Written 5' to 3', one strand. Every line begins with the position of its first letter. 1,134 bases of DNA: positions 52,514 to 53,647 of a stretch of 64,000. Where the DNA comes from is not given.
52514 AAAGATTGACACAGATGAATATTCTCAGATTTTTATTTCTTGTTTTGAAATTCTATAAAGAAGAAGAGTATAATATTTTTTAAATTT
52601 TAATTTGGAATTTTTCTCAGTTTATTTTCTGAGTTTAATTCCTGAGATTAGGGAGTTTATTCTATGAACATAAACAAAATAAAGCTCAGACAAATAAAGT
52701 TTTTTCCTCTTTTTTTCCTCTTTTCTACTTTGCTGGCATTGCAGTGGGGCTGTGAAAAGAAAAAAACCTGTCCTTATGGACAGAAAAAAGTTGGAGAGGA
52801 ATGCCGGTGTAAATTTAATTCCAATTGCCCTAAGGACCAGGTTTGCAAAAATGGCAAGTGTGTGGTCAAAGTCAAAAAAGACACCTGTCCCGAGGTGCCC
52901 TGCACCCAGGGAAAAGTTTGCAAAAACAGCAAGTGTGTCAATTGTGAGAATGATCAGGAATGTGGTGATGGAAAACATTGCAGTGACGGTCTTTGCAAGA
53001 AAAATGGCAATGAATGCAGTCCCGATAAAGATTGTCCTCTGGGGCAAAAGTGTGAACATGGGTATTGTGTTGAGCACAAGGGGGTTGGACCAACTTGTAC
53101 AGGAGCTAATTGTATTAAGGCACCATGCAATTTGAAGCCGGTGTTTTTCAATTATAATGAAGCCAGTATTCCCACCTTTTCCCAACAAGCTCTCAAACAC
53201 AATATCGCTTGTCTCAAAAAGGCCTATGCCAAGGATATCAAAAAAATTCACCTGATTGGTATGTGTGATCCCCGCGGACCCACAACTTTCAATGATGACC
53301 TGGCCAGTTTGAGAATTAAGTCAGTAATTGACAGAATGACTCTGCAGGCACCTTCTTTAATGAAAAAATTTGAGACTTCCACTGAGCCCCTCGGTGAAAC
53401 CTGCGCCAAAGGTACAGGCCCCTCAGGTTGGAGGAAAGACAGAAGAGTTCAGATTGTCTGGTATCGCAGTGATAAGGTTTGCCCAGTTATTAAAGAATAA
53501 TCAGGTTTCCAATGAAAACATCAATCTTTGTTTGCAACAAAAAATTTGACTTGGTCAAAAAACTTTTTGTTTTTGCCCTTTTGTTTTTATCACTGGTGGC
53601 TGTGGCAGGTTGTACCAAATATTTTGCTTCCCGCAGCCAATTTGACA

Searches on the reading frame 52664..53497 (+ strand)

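Call 34: search_protein_families(library=pfam, proteins=[window:52664-53497:+], max_evalue=0.001)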
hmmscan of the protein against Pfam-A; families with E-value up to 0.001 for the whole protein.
window:52664-53497:+ (278 aa): 1 family
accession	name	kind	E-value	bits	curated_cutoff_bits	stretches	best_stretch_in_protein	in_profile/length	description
PF00691.25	OmpA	-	0.00088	20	27.2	0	161-227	1-66/98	OmpA family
